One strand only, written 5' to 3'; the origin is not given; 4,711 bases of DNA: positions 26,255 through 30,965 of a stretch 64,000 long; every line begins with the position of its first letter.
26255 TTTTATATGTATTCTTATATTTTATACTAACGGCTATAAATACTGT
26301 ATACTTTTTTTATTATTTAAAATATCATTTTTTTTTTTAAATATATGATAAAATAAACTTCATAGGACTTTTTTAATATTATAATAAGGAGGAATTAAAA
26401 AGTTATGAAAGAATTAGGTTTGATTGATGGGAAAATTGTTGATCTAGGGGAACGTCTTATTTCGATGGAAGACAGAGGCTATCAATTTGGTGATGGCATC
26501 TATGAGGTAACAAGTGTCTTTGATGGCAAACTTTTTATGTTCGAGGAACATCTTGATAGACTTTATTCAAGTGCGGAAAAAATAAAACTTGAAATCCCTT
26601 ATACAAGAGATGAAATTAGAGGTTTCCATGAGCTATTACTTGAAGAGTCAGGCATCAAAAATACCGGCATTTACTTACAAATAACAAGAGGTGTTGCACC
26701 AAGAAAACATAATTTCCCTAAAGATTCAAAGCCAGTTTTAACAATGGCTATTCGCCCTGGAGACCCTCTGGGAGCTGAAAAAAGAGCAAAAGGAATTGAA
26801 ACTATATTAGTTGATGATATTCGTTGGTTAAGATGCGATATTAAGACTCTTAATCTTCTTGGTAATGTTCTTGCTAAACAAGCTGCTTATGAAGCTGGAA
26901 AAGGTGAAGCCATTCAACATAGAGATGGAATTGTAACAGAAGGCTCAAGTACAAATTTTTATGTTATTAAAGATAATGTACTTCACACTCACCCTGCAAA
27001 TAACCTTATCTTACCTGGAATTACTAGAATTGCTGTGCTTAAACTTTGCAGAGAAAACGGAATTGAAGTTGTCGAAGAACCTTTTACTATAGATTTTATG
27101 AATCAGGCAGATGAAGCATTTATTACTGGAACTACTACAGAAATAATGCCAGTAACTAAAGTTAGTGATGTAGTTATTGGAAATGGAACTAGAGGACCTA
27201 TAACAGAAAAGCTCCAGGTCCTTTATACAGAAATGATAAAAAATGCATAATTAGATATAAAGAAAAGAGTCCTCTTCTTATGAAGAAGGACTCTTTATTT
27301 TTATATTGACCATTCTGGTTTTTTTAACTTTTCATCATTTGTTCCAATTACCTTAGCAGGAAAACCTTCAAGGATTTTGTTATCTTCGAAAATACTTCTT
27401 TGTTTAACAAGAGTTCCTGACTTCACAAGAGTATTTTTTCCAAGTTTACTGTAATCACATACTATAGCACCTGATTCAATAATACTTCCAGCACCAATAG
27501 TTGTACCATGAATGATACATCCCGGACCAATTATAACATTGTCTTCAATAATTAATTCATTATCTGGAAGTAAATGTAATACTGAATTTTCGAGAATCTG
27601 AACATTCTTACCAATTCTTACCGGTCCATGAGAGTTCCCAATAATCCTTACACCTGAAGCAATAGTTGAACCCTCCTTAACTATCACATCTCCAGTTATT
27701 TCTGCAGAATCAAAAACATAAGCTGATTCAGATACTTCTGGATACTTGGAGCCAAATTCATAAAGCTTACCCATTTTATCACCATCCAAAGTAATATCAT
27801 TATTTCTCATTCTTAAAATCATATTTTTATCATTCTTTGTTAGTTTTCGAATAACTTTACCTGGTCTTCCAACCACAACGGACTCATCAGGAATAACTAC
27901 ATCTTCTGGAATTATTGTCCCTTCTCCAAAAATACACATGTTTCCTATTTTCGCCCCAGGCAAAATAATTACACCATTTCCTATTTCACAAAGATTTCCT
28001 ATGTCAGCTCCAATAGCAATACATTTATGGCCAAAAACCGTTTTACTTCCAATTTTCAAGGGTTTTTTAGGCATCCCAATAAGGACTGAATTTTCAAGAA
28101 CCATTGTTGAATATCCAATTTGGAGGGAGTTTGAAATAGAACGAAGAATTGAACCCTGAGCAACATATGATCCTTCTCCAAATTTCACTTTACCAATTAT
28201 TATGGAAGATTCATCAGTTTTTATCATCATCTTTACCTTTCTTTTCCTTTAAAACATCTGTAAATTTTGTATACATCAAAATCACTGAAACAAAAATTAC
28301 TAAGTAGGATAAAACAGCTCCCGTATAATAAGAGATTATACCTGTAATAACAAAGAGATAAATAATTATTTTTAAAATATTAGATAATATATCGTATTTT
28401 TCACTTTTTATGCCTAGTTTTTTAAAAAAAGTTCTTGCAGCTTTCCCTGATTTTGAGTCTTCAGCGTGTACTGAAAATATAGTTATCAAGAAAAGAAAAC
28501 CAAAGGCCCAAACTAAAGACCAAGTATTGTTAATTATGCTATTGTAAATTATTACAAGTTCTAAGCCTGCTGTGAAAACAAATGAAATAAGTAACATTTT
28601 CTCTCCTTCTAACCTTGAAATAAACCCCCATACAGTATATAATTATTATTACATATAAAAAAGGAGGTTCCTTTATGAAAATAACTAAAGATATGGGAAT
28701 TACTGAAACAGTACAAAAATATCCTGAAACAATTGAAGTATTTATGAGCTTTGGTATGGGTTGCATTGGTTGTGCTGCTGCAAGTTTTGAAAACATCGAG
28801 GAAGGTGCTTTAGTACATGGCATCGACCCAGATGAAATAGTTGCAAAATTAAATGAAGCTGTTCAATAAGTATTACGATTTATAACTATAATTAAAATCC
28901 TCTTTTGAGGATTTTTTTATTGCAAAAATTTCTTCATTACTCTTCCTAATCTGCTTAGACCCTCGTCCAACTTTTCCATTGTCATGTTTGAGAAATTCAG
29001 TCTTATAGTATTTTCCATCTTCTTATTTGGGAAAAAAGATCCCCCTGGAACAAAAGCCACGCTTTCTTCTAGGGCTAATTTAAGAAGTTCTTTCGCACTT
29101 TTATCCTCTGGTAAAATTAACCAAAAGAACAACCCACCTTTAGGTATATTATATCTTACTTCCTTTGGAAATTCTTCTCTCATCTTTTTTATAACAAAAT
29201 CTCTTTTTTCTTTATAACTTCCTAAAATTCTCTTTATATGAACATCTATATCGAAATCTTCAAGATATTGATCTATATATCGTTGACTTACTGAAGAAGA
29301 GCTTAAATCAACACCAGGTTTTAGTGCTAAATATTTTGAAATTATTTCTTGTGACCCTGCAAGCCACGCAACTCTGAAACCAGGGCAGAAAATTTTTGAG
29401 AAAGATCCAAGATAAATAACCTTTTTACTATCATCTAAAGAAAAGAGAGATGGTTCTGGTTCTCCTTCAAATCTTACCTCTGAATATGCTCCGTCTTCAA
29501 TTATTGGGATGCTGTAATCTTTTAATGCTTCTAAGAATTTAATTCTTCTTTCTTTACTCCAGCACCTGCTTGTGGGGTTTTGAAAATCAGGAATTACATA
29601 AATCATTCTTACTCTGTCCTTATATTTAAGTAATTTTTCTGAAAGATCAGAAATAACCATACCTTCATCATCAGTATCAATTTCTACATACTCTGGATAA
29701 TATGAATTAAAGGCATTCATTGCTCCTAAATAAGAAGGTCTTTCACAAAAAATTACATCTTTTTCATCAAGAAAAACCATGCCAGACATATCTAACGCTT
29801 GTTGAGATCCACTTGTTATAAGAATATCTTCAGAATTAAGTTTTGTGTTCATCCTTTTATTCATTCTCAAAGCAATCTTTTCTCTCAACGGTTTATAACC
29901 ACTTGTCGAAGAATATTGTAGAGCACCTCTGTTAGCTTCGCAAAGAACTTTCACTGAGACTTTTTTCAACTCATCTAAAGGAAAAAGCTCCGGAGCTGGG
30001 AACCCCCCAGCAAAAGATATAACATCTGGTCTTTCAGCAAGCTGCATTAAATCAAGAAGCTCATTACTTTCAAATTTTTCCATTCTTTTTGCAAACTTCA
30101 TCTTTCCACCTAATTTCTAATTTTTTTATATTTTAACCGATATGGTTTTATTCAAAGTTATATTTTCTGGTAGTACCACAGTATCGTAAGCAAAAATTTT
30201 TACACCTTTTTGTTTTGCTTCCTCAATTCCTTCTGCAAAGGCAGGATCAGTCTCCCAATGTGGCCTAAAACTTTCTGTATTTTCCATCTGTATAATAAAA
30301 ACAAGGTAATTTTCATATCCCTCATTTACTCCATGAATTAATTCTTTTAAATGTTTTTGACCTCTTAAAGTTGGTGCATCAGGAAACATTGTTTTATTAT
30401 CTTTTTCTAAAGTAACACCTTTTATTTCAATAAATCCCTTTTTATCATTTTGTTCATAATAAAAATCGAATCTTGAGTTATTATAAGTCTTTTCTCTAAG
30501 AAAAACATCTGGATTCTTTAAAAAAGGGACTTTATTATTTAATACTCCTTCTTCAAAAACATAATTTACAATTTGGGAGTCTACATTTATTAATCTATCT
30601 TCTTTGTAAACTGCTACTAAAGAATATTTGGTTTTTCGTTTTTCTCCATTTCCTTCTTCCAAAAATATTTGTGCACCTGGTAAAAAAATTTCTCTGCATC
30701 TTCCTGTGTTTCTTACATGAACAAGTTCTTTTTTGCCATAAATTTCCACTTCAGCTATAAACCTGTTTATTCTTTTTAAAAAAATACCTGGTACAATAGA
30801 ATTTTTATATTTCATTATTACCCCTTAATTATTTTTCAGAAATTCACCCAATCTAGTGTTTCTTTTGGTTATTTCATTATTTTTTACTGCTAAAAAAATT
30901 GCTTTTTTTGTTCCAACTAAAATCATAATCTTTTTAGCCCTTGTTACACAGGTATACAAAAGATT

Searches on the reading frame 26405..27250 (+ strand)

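Call 69: search_protein_families(library=pfam, proteins=[window:26405-27250:+], max_evalue=0.000001)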
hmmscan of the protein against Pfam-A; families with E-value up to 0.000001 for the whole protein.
window:26405-27250:+ (281 aa): 1 family
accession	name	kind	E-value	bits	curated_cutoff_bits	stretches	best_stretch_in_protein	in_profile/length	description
PF01063.24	Aminotran_4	-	3.6e-50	171.3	28.5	1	31-253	1-223/223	Amino-transferase class IV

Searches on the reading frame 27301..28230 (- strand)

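Call 69: search_protein_families(library=pfam, proteins=[window:27301-28230:-], max_evalue=0.000001)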
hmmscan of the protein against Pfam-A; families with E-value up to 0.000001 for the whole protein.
window:27301-28230:- (309 aa): 4 families
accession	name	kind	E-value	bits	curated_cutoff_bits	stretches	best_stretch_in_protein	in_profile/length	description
PF00132.30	Hexapep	-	3.3e-19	68.1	27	0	227-257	3-34/36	Bacterial transferase hexapeptide (six repeats)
PF25084.1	LbH_EIF2B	-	5.9e-10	39.5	54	0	173-267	13-103/105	EIF2B subunit epsilon LbH domain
PF21711.3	DCTN5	-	4.9e-08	33.3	40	0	54-138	81-165/182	Dynactin subunit 5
PF14602.12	Hexapep_2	-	2.2e-07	30.9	27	0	226-257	2-32/34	Hexapeptide repeat of succinyl-transferase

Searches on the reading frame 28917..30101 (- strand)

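Call 69: search_protein_families(library=pfam, proteins=[window:28917-30101:-], max_evalue=0.000001)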
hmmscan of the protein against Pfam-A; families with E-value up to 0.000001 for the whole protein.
window:28917-30101:- (394 aa): 2 families
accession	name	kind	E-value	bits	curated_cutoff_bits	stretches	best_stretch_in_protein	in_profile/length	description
PF00155.27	Aminotran_1_2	-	5.9e-36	124.8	19.7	1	41-385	18-361/361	Aminotransferase class I and II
PF12897.13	Asp_aminotransf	-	5.7e-10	39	27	1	111-381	121-401/421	Aspartate amino-transferase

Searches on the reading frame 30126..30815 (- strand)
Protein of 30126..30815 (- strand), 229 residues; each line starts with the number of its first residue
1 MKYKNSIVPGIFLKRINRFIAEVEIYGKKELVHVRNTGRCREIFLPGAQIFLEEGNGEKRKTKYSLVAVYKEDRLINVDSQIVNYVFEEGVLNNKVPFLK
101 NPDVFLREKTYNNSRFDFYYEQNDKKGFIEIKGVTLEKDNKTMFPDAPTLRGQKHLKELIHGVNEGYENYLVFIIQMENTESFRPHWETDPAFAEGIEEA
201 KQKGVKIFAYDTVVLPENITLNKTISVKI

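Call 69: search_protein_families(library=pfam, proteins=[window:30126-30815:-], max_evalue=0.000001)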
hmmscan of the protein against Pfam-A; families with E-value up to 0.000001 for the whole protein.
window:30126-30815:- (229 aa): 2 families
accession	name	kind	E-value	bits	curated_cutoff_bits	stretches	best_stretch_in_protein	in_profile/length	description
PF03749.19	SfsA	-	6.2e-45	152.8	22.8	1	82-217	2-137/138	Sugar fermentation stimulation protein RE domain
PF17746.7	SfsA_N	-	1.4e-22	80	25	1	13-78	1-63/63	SfsA N-terminal OB domain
